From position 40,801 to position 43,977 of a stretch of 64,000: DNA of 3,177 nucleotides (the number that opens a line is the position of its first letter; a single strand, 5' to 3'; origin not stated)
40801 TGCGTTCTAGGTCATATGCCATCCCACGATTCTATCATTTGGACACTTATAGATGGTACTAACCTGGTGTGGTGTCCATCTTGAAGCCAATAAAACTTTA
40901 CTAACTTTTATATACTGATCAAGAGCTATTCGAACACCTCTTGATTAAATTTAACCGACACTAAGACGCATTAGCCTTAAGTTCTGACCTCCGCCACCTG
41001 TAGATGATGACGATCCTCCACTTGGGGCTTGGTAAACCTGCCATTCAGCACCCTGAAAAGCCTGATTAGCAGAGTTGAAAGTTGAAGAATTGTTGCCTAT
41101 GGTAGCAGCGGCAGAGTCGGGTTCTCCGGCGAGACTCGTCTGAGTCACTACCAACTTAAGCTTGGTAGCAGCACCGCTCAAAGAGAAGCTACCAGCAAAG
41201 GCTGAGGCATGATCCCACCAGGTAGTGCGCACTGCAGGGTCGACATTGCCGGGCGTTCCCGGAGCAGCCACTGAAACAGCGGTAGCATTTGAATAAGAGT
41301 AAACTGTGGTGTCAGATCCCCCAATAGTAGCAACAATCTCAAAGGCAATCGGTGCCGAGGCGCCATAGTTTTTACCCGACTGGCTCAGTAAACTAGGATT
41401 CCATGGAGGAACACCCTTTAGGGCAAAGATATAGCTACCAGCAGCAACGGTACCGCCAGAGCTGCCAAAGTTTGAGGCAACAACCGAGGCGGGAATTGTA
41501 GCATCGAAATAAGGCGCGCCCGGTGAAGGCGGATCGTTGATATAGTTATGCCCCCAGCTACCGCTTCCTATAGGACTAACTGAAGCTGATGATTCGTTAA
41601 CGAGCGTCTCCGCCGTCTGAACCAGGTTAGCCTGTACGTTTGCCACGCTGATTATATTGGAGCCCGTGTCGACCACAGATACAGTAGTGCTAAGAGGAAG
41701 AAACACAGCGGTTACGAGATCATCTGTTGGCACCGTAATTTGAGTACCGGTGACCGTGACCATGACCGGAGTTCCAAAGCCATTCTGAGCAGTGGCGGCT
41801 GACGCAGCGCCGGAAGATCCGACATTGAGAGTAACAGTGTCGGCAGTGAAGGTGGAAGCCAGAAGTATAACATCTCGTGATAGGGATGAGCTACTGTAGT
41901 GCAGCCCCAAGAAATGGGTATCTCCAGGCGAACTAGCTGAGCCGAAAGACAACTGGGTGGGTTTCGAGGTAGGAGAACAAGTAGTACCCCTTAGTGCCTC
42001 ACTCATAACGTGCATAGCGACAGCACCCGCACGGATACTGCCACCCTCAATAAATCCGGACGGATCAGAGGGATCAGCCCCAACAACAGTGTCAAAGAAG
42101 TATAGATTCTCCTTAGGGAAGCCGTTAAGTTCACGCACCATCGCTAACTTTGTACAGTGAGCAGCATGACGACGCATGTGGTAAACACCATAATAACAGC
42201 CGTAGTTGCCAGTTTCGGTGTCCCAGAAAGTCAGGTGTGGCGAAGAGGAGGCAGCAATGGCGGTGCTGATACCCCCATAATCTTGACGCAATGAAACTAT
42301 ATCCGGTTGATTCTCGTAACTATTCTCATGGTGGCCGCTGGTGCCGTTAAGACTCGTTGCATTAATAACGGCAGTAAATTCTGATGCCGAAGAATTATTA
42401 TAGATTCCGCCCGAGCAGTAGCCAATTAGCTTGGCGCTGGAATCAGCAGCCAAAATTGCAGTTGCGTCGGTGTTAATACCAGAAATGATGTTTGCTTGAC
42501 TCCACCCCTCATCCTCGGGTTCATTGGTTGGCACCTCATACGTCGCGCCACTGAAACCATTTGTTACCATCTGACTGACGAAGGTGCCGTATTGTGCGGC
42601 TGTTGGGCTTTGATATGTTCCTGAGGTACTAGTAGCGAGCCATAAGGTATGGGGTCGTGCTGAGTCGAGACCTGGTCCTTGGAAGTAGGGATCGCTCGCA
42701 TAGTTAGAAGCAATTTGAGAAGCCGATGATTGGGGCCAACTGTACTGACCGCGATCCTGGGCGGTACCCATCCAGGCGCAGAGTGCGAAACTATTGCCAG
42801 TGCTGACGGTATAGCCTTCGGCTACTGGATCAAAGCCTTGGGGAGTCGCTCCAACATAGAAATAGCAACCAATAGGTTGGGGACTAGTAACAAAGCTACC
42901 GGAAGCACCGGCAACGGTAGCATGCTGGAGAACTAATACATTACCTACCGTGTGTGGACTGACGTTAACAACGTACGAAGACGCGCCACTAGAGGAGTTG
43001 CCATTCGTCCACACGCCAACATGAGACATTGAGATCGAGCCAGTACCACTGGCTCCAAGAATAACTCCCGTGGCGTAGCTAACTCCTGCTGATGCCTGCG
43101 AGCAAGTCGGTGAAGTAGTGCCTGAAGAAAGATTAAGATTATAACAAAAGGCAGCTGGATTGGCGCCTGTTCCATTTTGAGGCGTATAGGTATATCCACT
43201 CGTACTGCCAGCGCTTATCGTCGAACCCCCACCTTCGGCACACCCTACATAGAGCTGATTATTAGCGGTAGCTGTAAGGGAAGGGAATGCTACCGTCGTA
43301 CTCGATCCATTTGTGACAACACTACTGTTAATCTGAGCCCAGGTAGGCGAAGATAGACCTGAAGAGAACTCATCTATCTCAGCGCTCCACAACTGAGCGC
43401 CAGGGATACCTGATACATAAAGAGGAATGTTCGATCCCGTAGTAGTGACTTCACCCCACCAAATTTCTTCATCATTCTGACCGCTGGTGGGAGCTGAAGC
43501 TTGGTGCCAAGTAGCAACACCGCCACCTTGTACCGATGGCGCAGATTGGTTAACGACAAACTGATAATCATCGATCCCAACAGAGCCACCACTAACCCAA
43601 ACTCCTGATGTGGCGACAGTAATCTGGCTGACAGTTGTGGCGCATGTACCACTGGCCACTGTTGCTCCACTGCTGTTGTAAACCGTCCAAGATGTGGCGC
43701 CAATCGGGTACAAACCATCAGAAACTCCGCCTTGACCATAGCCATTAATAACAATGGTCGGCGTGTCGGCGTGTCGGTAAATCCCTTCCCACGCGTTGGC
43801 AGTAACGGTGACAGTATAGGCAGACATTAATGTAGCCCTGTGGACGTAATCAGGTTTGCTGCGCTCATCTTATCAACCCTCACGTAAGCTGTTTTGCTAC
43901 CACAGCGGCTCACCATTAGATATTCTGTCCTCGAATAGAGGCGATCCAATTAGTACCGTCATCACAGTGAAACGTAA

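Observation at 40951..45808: Tail-fibre-like protein and glycosidase-like giant protein with no other phage genes and no secretion signals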

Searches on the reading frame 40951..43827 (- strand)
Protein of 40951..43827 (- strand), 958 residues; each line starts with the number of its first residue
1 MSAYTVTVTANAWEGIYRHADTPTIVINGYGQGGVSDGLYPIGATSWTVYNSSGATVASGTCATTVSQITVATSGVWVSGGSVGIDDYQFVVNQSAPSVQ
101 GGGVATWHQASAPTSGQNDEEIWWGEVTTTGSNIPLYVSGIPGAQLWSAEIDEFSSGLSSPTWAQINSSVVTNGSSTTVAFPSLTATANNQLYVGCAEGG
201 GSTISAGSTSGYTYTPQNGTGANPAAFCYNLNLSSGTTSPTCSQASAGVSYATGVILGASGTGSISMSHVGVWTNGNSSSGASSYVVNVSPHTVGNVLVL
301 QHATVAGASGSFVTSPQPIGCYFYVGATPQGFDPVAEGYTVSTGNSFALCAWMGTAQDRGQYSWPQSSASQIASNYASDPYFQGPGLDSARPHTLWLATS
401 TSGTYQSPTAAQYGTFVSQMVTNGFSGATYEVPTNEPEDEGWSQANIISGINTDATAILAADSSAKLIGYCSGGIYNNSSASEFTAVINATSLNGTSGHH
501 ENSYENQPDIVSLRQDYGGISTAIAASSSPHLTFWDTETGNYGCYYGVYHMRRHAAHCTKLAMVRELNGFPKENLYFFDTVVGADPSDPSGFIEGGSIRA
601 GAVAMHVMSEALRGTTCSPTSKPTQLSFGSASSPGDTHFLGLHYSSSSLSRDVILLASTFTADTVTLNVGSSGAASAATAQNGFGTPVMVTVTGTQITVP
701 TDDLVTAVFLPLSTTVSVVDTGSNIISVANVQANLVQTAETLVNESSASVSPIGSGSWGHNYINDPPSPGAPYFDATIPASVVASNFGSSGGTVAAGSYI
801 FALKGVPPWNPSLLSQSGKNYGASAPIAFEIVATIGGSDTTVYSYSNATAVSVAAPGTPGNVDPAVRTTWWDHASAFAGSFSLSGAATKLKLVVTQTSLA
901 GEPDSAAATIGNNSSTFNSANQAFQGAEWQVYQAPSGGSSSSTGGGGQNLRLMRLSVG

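Call 3: search_protein_families(library=pfam, proteins=[window:40951-43827:-], max_evalue=1)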
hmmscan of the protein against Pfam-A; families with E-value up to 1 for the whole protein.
window:40951-43827:- (958 aa): 0 families

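Call 4: search_protein_families(library=phrogs, proteins=[window:40951-43827:-], max_evalue=1)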
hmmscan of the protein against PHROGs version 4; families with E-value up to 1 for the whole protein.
window:40951-43827:- (958 aa): 0 families

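Call 5: search_solved_structures(query=window:40951-43827:-, max_evalue=10, show_alignments=2)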
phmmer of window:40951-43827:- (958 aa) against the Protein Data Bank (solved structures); distinct sequences matched with E-value up to 10: 0.

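Call 12: find_homologous_proteins(query=window:40951-43827:-)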
Query window:40951-43827:- (958 aa): 3 proteins with E <= 0.001 among 8000 candidates.
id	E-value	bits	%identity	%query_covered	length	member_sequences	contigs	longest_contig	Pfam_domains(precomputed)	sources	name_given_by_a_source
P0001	0.0e+0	2095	100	100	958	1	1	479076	-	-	-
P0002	2.7e-7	47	26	52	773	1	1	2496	-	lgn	-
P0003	1.0e-5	42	38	17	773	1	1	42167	-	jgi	jgi:hypothetical protein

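Call 21: find_encoding_contigs(protein=P0003, flank=10000, max_places=3)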
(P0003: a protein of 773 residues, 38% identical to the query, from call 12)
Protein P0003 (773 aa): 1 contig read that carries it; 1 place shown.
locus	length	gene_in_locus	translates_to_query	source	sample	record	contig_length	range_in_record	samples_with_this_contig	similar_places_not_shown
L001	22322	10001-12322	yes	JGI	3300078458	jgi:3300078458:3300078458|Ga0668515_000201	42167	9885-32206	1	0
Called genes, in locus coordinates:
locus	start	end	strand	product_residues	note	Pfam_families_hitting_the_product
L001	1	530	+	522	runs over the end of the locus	-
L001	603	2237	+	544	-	-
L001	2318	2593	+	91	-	-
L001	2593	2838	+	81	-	-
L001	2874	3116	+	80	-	-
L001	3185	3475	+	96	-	-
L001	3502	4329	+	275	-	-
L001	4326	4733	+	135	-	-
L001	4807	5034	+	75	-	-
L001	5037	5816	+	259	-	-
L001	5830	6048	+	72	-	-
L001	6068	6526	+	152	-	-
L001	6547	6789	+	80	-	PF06223:Phage_tail_T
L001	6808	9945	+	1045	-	-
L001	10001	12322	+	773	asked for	-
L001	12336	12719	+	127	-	-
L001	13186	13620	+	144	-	-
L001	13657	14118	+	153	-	-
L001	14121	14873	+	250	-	-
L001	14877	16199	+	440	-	PF13550:Phage-tail_3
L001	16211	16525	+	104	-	-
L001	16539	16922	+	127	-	-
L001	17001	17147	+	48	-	-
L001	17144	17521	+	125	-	PF23140:Gp80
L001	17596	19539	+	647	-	-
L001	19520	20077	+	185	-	-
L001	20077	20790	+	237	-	-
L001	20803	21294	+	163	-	-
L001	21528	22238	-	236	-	-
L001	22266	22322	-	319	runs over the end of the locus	-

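Call 26: search_dna_similar(query=window:40951-43827:-, collection=phages, mode=protein, max_rows=20, max_evalue=0.01)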
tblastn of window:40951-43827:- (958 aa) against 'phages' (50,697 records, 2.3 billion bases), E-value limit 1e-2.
No match.

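Call 33: search_protein_representatives(protein=window:40951-43827:-)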
Query: 958 residues. Proteins with E-value up to 0.001 (for the whole library): 198; up to 1e-10: 84; up to 1e-30: 30. The best 150 are listed.
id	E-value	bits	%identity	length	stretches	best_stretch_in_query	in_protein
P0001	0.0e+00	2094.6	100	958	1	1-958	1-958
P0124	2.6e-172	591.6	47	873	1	54-908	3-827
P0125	2.1e-140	486.0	41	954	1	8-910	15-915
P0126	4.5e-102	359.1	44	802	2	372-916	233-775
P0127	3.7e-96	339.6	38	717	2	343-912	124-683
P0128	3.5e-89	316.5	39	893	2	348-932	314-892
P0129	7.9e-89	315.3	41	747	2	349-938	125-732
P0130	2.8e-88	313.5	41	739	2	343-944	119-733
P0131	2.5e-87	310.3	42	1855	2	343-913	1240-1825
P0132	5.0e-83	296.1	40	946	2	336-928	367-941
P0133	5.8e-81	289.3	41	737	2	338-946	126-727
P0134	6.9e-81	289.0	38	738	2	347-931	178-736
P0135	3.4e-78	280.1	41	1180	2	323-921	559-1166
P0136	1.7e-76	274.5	38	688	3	345-720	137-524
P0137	6.6e-76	272.5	40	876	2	363-909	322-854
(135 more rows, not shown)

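Call 35: search_solved_structures(query=A1, max_evalue=10, show_alignments=3)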
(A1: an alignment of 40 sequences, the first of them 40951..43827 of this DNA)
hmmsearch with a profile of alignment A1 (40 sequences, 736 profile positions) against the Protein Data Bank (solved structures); distinct sequences matched with E-value up to 10: 19.
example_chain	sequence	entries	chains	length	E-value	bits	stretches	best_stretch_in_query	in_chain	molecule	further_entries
8i0x_B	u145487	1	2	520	3.9e-08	35.4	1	195-336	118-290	Glycoside hydrolase family 39 beta-xylosidase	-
6uqj_A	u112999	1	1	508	4.8e-08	35.1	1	196-336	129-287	Beta-xylosidase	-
8i0j_A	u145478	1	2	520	5.5e-08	34.9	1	195-336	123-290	Glycoside hydrolase family 39 beta-xylosidase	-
4ekj_A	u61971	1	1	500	2.8e-06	29.2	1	196-298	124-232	Beta-xylosidase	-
4m29_A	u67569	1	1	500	2.8e-06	29.2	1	196-298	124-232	Beta-xylosidase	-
2bs9_A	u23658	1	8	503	3.4e-06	29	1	202-303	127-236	BETA-XYLOSIDASE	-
1w91_A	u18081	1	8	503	3.4e-06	29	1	202-303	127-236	BETA-XYLOSIDASE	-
1px8_A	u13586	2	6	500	0.00013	23.8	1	204-335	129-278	Beta-xylosidase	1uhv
6yyh_A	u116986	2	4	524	0.00018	23.3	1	201-300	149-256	Beta-xylosidase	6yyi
5jvk_A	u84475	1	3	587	0.00019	23.2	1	199-501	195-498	Uncharacterized protein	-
2bfg_A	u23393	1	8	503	0.00042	22.1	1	203-303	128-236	BETA-XYLOSIDASE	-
8uwt_A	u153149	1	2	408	0.00044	22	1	204-296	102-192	Possible beta-xylosidase diverged, family 5/39 of glycosyl hydrolases and alpha-amylase C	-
8bdw_A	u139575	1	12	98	0.038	15.6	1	30-119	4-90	Cell surface adherence protein,collagen-binding domain, LPXTG-motif cell wall anchor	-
7eyo_A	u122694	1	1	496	0.041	15.5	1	201-336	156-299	Hyaluronoglucuronidase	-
6jyz_A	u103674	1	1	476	0.46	12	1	204-339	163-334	Putative secreted endoglycosylceramidase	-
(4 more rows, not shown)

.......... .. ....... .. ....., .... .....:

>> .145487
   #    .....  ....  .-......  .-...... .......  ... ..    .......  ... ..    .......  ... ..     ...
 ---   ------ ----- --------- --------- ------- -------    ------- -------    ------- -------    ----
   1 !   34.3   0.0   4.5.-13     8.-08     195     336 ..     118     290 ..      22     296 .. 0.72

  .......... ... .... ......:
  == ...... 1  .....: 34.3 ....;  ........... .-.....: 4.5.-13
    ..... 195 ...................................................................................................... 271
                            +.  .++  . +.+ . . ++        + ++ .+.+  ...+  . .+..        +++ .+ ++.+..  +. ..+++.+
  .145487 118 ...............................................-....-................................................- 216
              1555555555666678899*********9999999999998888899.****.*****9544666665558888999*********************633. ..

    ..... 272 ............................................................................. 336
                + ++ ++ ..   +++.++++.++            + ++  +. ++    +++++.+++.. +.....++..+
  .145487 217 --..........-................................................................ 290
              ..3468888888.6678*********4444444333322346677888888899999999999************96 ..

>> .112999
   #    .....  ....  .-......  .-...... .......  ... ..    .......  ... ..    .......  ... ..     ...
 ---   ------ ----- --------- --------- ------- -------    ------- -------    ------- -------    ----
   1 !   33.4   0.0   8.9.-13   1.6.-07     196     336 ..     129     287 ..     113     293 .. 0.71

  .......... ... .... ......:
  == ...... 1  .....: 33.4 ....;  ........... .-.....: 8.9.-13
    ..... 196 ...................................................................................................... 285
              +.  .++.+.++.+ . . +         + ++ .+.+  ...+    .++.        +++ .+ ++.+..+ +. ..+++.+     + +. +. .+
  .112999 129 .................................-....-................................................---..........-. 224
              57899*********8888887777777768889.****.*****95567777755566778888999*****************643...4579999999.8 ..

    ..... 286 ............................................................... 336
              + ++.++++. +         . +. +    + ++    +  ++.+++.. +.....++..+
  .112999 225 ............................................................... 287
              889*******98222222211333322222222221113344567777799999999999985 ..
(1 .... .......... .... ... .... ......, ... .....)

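Call 36: search_protein_families(library=pfam, alignment_id=A1, max_evalue=0.1)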
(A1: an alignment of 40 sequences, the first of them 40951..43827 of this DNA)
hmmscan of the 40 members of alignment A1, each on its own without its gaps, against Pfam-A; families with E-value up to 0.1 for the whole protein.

A. member 1, window:40951-43827:- (958 aa): 0 families

B. families by the number of members that match (of 40 scanned): 17 families
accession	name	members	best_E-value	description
PF22633.2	F5_F8_type_C_2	6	4.6e-07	NedA-like, galactose-binding domain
PF00754.31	F5_F8_type_C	5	2.5e-05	F5/8 type C domain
PF11790.14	Glyco_hydro_cc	4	7.3e-07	Glycosyl hydrolase catalytic core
PF00041.27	fn3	2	3.2e-12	Fibronectin type III domain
PF25523.1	Ig_RIMBP2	2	6.8e-07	RIMBP2-like, immunoglobulin-like domain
PF05345.18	He_PIG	1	1.7e-18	Putative Ig domain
PF08614.16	ATG16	1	0.0051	Autophagy protein 16 (ATG16)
PF07691.17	PA14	1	0.0087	PA14 domain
PF09995.15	MPAB_Lcp_cat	1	0.0099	ER-bound oxygenase mpaB/B'/Rubber oxygenase, catalytic domain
PF11769.13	DUF3313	1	0.012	Protein of unknown function (DUF3313)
PF18628.8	P2_N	1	0.022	Viral coat protein P2 N-terminal domain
PF16656.11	Pur_ac_phosph_N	1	0.034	Purple acid Phosphatase, N-terminal domain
PF20622.4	Big_15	1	0.049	Bacterial Ig domain (Big_16)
PF19608.4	DUF6113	1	0.057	Family of unknown function (DUF6113)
PF23616.1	Ig_GEX2_N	1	0.06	GEX2 N-terminal Ig-like domain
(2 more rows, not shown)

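Call 40: find_homologous_proteins(query=A1, max_evalue=0.00001)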
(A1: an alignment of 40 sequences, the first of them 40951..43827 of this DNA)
Query A1 (40 sequences) (958 aa, profile of the alignment): 2 proteins with E <= 0.00001 among 8000 candidates.
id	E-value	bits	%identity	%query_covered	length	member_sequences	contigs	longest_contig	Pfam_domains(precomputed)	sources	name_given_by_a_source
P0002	9.5e-212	724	26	52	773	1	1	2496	-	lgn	-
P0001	7.3e-204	697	100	100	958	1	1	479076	-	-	-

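Call 48: find_related_loci(query=window:40951-43827:-, collection=viral_contigs, flank=10000)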
Query window:40951-43827:- (958 aa) in viral_contigs; peptide patterns used: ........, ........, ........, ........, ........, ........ (x = any residue, [..] = any of these).
No stretch of DNA in the collection matches any of the patterns.
